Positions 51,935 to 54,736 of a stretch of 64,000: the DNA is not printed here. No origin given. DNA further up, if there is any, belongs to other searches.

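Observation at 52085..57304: Paralogs 3 and 4: flanks about 85-90% identical, internal ~570-590 nt cassette almost unalignable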

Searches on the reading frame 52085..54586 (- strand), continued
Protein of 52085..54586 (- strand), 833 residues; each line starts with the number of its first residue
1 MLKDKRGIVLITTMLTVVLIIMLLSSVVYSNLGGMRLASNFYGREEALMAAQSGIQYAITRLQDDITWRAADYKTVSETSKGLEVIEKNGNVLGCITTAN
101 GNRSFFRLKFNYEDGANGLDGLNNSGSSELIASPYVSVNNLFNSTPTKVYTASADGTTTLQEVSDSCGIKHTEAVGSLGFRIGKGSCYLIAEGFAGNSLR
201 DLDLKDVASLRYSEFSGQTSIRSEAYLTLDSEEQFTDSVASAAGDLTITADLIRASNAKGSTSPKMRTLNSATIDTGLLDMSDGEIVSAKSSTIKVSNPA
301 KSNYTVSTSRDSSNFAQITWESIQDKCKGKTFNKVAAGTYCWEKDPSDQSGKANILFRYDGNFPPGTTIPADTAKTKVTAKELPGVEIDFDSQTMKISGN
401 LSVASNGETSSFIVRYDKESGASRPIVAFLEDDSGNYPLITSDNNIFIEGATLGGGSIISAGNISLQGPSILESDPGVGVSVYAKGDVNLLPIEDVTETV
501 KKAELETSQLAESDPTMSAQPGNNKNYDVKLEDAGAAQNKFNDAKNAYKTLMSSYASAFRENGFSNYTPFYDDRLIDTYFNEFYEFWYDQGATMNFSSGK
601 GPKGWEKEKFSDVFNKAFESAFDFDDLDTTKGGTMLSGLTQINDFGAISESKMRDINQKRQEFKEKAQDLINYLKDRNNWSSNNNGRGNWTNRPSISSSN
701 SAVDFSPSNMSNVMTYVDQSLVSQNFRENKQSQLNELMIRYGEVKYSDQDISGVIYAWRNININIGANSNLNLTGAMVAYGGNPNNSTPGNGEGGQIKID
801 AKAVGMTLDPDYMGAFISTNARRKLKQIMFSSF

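Call 40: fold_search(model_id=the predicted structure, library=pdb)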
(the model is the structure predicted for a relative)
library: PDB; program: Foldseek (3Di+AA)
matches with E <= 10: 193; with E <= 0.001: 0
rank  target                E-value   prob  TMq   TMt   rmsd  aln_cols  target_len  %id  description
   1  5hzw_A                2.2e-01  0.07  0.07  0.08  22.9       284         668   10  Crystal structure of the orphan region of human endoglin/CD105 in complex with BMP9 (released 2017-06-07)
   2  8pag_A                3.5e-01  0.08  0.06  0.11  17.3       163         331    8  Crystal structure of the ectodomain of Norway rat pestivirus E2 glycoprotein (released 2024-03-27)
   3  5vx6_A                4.3e-01  0.03  0.04  0.11  19.8       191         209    8  Structure of Bacillus subtilis Inhibitor of motility (MotI/DgrA) (released 2017-11-22)
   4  6eio                  4.5e-01  0.06  0.09  0.20  13.8       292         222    9  Crystal structure of an ice binding protein from an Antarctic Biological Consortium (released 2018-03-28)
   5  9a5z_A                6.1e-01  0.09  0.06  0.20  15.3       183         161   12  Integrative model of YPMB-MREC by crosslinking MS and deep learning (released 2024-09-18)
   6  4mpz                  8.3e-01  0.08  0.04  0.18  16.1       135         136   12  Crystal structure of TCP10c domain of Drosophila melanogaster Sas-4 (released 2014-01-01)
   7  7wff_b                8.7e-01  0.04  0.06  0.12  18.5       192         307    9  Subcomplexes B,M and L in the Cylic electron transfer supercomplex NDH-PSI from Arabidopsis (released 2022-03-16)
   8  4lb8                  9.6e-01  0.07  0.05  0.14  16.2       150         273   12  Crystal structure of a DUF4848 family protein (BT3222) from Bacteroides thetaiotaomicron VPI-5482 at 2.49 A resolution (released 2013-07-10)
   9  5i04_A                1.1e+00  0.03  0.07  0.08  22.3       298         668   10  Crystal structure of the orphan region of human endoglin/CD105 (released 2017-06-07)
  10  3u4y_B                1.2e+00  0.01  0.04  0.08  17.9       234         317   10  The crystal structure of a functionally unknown protein (Dtox_1751) from Desulfotomaculum acetoxidans DSM 771. (released 2011-10-26)
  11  9fdy_C                1.3e+00  0.03  0.07  0.15  22.8       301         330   10  Betaglycan Orphan Domain (ratBGo) in complex with TGF-b1 and extracellular domain of TGFBRII (released 2025-03-12)
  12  6mzp_A                1.4e+00  0.03  0.07  0.15  20.5       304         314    6  Zebrafish betaglycan orphan domain structure from orthorhombic crystal form (released 2019-08-21)
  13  2hkd                  1.6e+00  0.02  0.04  0.08  19.8       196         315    9  The crystal structure of engineered OSPA (released 2006-11-21)
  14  8qft                  1.8e+00  0.02  0.05  0.04  21.6       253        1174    8  X-ray structure of non-toxic non-hemagglutinin (NTNH) protein from botulinum neurotoxin serotype X (released 2024-08-14)
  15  9gxj_A                1.8e+00  0.01  0.03  0.05  35.3       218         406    8  Aerolysin E254A/E258A in styrene-maleic acid lipid particles (released 2025-10-08)
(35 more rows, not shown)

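Call 44: search_solved_structures(query=A1, max_evalue=10, show_alignments=2)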
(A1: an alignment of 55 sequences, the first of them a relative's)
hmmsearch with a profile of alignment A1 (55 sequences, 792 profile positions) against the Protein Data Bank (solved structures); distinct sequences matched with E-value up to 10: 2.
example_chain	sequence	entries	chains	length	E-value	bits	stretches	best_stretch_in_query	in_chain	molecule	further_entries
3i2w_A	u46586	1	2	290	0.8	11.3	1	532-705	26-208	Syndapin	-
5uth_A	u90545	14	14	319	1.5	10.4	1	725-762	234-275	Thioredoxin reductase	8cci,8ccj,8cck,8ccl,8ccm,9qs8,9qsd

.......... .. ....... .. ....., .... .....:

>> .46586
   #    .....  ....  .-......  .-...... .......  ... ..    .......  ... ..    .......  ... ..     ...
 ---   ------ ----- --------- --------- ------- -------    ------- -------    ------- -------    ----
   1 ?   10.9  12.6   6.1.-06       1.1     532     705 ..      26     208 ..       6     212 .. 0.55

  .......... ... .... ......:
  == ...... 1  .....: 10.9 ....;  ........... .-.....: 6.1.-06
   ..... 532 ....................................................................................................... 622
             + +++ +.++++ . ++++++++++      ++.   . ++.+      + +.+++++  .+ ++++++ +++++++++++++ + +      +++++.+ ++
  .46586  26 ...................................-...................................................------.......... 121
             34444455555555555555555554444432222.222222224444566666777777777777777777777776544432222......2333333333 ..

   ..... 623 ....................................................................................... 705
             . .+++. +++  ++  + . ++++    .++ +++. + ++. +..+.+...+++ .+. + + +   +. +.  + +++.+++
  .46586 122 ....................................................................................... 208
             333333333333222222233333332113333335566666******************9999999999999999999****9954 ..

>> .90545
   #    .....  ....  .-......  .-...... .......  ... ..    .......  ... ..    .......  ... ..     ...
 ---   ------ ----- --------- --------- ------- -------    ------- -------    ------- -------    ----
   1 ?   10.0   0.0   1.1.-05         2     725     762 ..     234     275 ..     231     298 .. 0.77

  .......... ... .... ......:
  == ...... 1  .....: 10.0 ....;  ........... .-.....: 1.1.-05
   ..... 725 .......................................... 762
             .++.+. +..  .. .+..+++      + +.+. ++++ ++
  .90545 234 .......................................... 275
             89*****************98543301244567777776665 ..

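Call 53: fold_search(model_id=the predicted structure, library=viral)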
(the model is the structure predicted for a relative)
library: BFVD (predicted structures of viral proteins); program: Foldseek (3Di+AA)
matches with E <= 10: 271; with E <= 0.001: 0
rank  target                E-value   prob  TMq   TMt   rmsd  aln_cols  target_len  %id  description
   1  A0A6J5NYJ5            2.2e-01  0.47  0.04  0.23  14.7        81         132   16  Uncharacterized protein [uncultured Caudovirales phage]
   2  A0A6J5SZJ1            2.3e-01  0.04  0.05  0.09  17.7       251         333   10  COG3391 Uncharacterized conserved protein [uncultured Caudovirales phage]
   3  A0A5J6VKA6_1          3.4e-01  0.03  0.06  0.04  20.9       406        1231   10  Uncharacterized protein (Fragment) [Megaviridae environmental sample]
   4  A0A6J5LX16            4.4e-01  0.03  0.06  0.07  29.0       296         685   11  Uncharacterized protein [uncultured Caudovirales phage]
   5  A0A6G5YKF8            4.9e-01  0.03  0.05  0.11  17.0       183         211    8  (no name in the UniProt tables at hand)
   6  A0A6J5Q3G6            5.9e-01  0.02  0.06  0.07  22.5       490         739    9  Uncharacterized protein [uncultured Caudovirales phage]
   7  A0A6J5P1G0            6.9e-01  0.16  0.04  0.29  16.2       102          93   15  Uncharacterized protein [uncultured Caudovirales phage]
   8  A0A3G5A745            6.9e-01  0.04  0.08  0.17  13.8       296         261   11  DUF3494 domain-containing protein [Hyperionvirus sp.]
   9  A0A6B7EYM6            7.6e-01  0.02  0.03  0.06  20.8       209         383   10  (no name in the UniProt tables at hand)
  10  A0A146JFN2            8.0e-01  0.04  0.05  0.13  18.5       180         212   10  (no name in the UniProt tables at hand)
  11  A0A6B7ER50            9.3e-01  0.05  0.06  0.05  17.2       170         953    9  (no name in the UniProt tables at hand)
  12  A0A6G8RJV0            9.8e-01  0.38  0.04  0.31   9.4        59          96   15  Uncharacterized protein [Salmonella phage oselot]
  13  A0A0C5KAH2            9.8e-01  0.09  0.05  0.29   8.5        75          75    9  (no name in the UniProt tables at hand)
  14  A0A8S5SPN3            1.0e+00  0.16  0.04  0.19  17.8       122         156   11  Uncharacterized protein [Phage sp. ctPjm15]
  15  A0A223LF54            1.1e+00  0.41  0.04  0.23   4.6        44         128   25  Uncharacterized protein [Aeromonas phage AS-gz]
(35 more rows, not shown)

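Call 61: predict_structure(alignment_id=A2)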
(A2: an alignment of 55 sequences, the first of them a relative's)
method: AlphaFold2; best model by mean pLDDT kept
length: 825 residues; sequences in the alignment: 55
mean_pLDDT: 81.1   pTM: 0.65
mean pLDDT of the five models: 81.1, 80.8, 80.5, 80.3, 79.9
residues with pLDDT >= 90: 218; 70-90: 479; 50-70: 87; < 50: 41
segments of 3 or more residues with pLDDT < 50: 1-3, 510-531, 681-695
pLDDT, mean of each block of 10 residues (from residue 1): 59 84 76 64 86 92 83 82 89 89 91 84 85 90 82 87 76 79 88 87 85 72 88 73 93 82 84 89 86 78 80 81 77 92 86 89 89 88 89 91 86 91 91 81 94 92 94 89 95 88 70 33 33 78 89 89 77 79 82 72 63 73 70 68 81 87 88 79 33 47 78 83 86 84 93 91 92 87 85 92 70 68 87
secondary structure, 60 per line:
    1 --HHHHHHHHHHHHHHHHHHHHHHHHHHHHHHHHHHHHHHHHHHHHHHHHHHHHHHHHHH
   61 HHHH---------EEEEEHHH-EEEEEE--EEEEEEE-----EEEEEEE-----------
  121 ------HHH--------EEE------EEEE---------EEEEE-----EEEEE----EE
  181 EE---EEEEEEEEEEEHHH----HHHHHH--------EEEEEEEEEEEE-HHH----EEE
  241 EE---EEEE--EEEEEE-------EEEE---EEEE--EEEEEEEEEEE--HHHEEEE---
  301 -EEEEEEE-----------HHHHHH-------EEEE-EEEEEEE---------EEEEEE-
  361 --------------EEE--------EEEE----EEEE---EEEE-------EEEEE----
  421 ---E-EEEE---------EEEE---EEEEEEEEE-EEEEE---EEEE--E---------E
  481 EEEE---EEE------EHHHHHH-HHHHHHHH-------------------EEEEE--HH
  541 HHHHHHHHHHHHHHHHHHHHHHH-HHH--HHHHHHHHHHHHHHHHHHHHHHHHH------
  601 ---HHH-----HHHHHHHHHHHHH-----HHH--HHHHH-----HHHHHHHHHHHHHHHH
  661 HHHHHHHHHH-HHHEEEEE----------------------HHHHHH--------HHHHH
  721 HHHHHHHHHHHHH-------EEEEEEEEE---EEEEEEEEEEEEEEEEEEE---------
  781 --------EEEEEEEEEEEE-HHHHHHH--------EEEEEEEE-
elements in order (helices of 4 or more, strands of 3 or more residues): H3-64 E74-78 E83-88 E91-97 E103-109 E138-140 E147-150 E160-164 E170-174 E179-182 E186-196 H204-209 E218-229 E238-242 E246-249 E252-257 E265-268 E272-275 E278-288 E294-297 E302-308 H320-325 E333-336 E338-344 E354-359 E375-377 E386-389 E394-397 E401-404 E412-416 E426-429 E439-442 E446-454 E456-460 E464-467 E480-484 E488-490 H498-503 H505-512 E532-536 H539-563 H570-594 H612-624 H635-639 H645-670 E675-679 H702-707 H716-733 E741-749 E753-771 E789-800 H802-808 E817-824

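Call 80: search_protein_representatives(alignment_id=A1)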
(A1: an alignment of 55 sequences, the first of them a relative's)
Query: 55 sequences, 792 profile positions. Proteins with E-value up to 0.001 (for the whole library): 847; up to 1e-10: 485; up to 1e-30: 312. The best 150 are listed.
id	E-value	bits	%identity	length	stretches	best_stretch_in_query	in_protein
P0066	6.8e-292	987.3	-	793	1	1-792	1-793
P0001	2.4e-290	982.2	-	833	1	2-792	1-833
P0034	9.2e-277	937.2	-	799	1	4-792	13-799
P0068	5.8e-268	908.1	-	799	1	3-792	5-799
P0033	4.1e-265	898.7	-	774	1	10-792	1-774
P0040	6.7e-261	884.8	-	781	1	1-792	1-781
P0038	1.9e-260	883.3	-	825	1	1-792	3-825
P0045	3.9e-252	855.8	-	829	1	1-792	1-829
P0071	8.3e-237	805.1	-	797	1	2-792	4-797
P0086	6.8e-235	798.7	-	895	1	1-792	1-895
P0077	2.4e-222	757.2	-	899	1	1-792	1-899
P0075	2.5e-214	730.7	-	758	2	4-557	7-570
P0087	7.5e-203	692.8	-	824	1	1-792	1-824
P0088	1.6e-188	645.3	-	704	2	6-519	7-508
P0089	1.1e-187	642.7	-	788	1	3-792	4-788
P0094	3.3e-151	522.0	-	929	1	3-790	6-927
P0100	1.7e-108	380.7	-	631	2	6-492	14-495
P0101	2.6e-106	373.5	-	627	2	4-492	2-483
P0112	2.6e-98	347.0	-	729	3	5-402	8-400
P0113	2.8e-98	346.9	-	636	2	1-493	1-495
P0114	1.4e-97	344.6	-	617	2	1-494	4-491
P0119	9.7e-93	328.6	-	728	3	4-410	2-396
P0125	5.1e-90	319.6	-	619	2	5-492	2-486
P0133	2.9e-87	310.5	-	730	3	4-413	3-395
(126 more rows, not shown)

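Call 82: list_cluster_members(proteins=[P0100, P0101, P0113, P0114, P0125, P0112, P0119, P0133, P0086, P0094])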
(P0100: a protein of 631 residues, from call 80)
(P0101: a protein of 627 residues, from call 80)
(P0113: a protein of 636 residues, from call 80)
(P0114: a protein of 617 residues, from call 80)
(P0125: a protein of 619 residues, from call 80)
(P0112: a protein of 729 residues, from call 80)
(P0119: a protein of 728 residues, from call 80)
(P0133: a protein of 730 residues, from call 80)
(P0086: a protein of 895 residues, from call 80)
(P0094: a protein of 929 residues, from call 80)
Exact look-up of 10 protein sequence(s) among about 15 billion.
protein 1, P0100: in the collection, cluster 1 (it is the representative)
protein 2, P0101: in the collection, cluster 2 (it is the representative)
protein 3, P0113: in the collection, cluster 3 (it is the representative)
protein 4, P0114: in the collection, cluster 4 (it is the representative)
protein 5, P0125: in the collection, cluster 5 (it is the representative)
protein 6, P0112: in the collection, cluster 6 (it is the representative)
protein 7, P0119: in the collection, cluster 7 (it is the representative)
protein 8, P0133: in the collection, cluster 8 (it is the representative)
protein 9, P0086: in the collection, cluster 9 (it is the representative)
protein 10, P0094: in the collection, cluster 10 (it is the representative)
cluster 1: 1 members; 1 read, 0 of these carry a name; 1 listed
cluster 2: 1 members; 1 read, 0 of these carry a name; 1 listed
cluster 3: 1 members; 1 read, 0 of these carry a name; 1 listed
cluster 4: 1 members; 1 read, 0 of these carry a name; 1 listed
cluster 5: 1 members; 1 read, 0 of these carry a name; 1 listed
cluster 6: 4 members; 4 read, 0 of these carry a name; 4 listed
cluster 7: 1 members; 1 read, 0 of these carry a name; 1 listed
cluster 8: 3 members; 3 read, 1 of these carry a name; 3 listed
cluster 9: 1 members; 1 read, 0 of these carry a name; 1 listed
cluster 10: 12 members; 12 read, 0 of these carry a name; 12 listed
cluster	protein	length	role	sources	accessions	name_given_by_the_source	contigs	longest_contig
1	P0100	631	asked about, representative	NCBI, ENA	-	-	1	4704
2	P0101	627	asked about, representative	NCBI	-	-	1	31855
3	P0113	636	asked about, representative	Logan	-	-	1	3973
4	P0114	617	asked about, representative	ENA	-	-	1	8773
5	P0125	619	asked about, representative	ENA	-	-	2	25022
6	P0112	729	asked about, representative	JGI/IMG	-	-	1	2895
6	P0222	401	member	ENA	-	-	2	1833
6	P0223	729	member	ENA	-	-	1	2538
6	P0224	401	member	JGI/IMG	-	-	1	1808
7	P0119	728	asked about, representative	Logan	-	-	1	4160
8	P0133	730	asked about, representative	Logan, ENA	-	-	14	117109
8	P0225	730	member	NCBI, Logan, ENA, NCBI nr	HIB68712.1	MAG TPA: hypothetical protein EYO33_27380 [Phycisphaerales bacterium] | hypothetical protein [Phycisphaerales bacterium]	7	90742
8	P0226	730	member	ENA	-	-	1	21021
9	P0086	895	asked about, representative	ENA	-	-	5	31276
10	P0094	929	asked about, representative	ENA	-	-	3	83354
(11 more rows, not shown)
